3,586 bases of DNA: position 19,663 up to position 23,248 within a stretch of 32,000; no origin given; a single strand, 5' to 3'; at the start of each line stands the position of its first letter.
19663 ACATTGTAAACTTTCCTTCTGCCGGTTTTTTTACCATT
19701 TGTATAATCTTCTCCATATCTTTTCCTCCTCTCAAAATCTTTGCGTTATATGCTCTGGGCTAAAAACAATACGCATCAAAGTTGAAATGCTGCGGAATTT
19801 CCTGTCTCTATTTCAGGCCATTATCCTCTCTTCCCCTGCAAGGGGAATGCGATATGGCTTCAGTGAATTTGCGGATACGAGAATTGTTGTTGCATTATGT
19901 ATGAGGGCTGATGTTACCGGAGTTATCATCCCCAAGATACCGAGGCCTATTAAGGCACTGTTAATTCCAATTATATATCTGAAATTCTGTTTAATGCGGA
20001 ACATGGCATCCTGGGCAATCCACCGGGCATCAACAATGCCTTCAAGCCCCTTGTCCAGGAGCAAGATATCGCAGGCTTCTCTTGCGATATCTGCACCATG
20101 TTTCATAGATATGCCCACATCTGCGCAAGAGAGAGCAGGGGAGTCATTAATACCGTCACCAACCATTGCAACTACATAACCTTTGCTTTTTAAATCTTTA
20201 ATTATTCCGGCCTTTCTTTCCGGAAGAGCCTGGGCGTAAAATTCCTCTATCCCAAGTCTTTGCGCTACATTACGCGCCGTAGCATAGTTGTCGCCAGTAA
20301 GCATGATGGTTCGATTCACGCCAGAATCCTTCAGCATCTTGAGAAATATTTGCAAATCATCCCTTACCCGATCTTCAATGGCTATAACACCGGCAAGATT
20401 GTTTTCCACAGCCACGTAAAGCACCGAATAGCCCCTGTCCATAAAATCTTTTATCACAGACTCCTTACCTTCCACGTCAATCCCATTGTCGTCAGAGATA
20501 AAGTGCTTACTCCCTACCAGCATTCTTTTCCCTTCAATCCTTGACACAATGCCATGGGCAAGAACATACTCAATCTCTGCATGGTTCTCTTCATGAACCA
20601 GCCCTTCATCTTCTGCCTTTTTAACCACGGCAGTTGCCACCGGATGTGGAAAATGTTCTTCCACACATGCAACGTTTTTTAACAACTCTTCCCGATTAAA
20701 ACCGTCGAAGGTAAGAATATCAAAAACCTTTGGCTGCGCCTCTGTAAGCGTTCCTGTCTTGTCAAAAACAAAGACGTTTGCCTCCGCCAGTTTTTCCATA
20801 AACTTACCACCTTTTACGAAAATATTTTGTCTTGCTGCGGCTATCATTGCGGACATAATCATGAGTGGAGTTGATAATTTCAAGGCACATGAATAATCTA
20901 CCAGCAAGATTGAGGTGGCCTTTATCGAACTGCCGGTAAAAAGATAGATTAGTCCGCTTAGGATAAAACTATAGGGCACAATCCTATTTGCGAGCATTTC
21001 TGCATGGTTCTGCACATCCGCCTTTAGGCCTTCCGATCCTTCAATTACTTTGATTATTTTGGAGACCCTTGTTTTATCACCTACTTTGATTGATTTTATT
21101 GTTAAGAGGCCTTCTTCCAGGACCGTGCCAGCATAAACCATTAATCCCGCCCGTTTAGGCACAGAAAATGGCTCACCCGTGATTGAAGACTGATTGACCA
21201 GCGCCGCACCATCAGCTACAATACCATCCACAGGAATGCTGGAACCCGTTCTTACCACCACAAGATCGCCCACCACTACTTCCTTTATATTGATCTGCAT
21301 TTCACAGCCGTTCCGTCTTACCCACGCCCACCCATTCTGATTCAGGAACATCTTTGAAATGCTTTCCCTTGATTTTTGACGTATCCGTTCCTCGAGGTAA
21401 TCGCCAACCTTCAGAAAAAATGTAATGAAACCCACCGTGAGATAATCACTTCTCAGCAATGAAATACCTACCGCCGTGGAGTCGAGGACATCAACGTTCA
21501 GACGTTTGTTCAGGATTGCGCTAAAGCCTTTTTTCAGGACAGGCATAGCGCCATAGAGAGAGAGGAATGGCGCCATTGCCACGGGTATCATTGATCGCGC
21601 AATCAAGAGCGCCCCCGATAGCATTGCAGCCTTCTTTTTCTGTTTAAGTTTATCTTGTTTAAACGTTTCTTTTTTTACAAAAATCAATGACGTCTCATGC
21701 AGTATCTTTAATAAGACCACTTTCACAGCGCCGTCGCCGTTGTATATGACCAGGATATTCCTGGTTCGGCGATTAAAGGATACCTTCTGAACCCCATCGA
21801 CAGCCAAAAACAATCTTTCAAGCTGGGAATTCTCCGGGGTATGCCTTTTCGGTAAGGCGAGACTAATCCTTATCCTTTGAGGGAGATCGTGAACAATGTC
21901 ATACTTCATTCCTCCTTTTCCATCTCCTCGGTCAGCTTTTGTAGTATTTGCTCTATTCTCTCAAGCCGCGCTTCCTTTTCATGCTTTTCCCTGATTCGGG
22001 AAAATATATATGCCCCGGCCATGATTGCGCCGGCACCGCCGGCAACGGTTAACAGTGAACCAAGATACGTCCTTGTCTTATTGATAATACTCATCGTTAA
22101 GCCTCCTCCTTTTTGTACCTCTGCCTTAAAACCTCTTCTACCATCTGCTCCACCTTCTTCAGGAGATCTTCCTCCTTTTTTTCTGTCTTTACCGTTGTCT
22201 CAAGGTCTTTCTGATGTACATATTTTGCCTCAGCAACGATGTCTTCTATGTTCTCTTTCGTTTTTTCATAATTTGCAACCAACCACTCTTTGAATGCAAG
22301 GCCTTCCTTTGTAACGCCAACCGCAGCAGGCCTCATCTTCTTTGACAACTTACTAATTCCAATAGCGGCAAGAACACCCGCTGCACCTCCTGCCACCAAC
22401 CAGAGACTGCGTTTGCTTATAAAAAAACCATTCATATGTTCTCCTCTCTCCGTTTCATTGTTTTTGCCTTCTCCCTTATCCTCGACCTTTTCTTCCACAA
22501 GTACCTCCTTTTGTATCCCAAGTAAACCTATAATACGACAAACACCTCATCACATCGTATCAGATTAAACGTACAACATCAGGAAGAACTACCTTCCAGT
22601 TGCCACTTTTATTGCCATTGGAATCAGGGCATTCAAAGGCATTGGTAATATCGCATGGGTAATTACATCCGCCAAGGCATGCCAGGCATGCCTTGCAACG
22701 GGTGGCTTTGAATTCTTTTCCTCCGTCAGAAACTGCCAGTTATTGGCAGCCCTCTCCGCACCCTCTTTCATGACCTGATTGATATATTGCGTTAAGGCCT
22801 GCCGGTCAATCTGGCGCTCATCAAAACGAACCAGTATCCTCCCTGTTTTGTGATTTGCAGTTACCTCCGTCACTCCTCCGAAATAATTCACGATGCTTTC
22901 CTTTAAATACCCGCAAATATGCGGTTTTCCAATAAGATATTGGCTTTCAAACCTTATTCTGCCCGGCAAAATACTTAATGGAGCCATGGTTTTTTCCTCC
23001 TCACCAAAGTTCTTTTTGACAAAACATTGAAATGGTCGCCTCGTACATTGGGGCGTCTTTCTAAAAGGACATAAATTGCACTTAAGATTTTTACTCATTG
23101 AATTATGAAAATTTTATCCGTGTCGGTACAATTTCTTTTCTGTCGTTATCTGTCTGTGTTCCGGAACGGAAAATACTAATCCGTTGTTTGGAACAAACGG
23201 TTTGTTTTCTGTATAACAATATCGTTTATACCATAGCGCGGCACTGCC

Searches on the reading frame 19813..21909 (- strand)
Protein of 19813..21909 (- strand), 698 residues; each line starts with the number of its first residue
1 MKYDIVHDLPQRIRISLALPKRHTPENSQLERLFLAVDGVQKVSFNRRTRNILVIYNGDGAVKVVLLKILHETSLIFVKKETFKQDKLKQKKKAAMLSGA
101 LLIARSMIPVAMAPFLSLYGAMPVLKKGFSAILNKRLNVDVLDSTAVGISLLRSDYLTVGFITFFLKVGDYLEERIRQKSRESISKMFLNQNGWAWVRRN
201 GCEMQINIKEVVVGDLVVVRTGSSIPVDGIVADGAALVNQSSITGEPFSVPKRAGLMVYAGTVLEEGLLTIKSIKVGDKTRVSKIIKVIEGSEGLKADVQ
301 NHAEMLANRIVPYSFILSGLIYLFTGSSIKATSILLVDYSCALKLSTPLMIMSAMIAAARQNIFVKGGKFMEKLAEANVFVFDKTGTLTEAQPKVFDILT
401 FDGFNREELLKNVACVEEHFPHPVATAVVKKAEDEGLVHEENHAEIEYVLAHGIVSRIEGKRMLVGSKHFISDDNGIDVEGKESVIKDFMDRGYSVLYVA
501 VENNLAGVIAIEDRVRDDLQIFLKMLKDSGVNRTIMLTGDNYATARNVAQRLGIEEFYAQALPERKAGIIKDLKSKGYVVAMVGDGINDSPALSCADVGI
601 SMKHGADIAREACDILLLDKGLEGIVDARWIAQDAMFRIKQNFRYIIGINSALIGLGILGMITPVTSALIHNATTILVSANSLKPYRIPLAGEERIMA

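Call 3: search_protein_families(library=pfam, proteins=[window:19813-21909:-], max_evalue=0.01)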
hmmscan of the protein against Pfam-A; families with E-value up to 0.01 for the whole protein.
window:19813-21909:- (698 aa): 4 families
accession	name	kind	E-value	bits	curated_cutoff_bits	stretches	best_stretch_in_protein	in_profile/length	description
PF00122.25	E1-E2_ATPase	-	1.4e-38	132.6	28.1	1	195-361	7-181/181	E1-E2 ATPase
PF00702.32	Hydrolase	-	3.7e-28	99.7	26.4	1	379-597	3-191/191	haloacid dehalogenase-like hydrolase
PF19991.5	HMA_2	-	0.00046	20.6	30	1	5-90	10-99/154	Heavy metal associated domain 2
PF08282.18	Hydrolase_3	-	0.00064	20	20.9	1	571-627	197-253/255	haloacid dehalogenase-like hydrolase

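Call 36: search_protein_families(library=ncbifam, proteins=[window:19813-21909:-], max_evalue=0.001)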
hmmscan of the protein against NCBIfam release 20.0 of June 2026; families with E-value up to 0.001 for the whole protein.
window:19813-21909:- (698 aa): 19 families
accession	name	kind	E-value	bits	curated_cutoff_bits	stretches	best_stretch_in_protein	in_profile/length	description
TIGR01525.1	ATPase-IB_hvy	subfamily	6e-152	507.4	346.25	1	139-684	1-559/560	heavy metal translocating P-type ATPase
TIGR01512.1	ATPase-IB2_Cd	subfamily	7.5e-107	358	313.5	2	139-436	1-287/494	cadmium family heavy metal-translocating P-type ATPase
TIGR01511.1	ATPase-IB1_Cu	subfamily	1.2e-105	354.4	397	1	122-683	3-539/542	copper-translocating P-type ATPase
NF007952.0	PRK10671.1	equivalog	1.4e-94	317.9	1316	1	161-672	295-810/838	copper-exporting P-type ATPase CopA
NF008262.1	PRK11033.1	equivalog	6.3e-86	289.4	1005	1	115-684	153-726/731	zinc/cadmium/mercury/lead-transporting ATPase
NF033775.1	P_type_ZntA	exception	2.8e-78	264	1240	1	160-684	204-727/732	Zn(II)/Cd(II)/Pb(II) translocating P-type ATPase ZntA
TIGR01494.1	ATPase_P-type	subfamily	1.4e-74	251.3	62.3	1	162-662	5-465/478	HAD-IC family P-type ATPase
TIGR01497.1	kdpB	equivalog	6e-50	170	527.9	1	197-626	110-557/675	potassium-transporting ATPase subunit KdpB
TIGR01647.1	ATPase-IIIA_H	equivalog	9.6e-49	166.2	615.5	2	194-555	93-482/755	plasma-membrane proton-efflux P-type ATPase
NF010609.0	PRK14010.1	equivalog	3.8e-38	131.1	1323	1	197-622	109-548/673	K(+)-transporting ATPase subunit B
TIGR01522.1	ATPase-IIA2_Ca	equivalog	2.5e-35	121.5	798.3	3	558-632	568-643/854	calcium-transporting P-type ATPase, PMR1-type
TIGR01517.1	ATPase-IIB_Ca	equivalog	7.6e-34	117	507.05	2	505-660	535-710/882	calcium-translocating P-type ATPase, PMCA-type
TIGR01657.1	P-ATPase-V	hypoth_equivalog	3.1e-31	107.8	618.25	3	557-604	782-829/1055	ATP13A2 family polyamine export P-type ATPase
TIGR01524.1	ATPase-IIIB_Mg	equivalog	3e-27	94.9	610.75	2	557-625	582-650/867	magnesium-translocating P-type ATPase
TIGR01116.1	ATPase-IIA1_Ca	equivalog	5.8e-27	94.1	703.4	2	504-650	456-616/799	calcium-translocating P-type ATPase, SERCA-type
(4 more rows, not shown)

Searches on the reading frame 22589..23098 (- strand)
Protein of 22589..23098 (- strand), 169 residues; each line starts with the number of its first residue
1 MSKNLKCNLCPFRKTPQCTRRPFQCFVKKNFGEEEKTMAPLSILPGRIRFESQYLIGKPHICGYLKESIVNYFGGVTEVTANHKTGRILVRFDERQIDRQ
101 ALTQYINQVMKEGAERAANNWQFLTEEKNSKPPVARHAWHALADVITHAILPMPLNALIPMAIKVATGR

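Call 35: search_protein_families(library=pfam, proteins=[window:22589-23098:-], max_evalue=0.001)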
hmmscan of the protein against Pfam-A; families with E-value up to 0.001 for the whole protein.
window:22589-23098:- (169 aa): 1 family
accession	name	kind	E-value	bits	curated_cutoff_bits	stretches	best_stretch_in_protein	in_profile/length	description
PF19991.5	HMA_2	-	4.9e-11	43.2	30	1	42-115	12-84/154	Heavy metal associated domain 2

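Call 36: search_protein_families(library=ncbifam, proteins=[window:22589-23098:-], max_evalue=0.001)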
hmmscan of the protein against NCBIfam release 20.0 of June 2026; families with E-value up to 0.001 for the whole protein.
window:22589-23098:- (169 aa): 1 family
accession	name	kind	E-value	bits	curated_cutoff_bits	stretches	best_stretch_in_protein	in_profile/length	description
NF033794.2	chaper_CopZ_Eh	exception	0.0003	20.8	95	1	67-109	19-61/68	copper chaperone CopZ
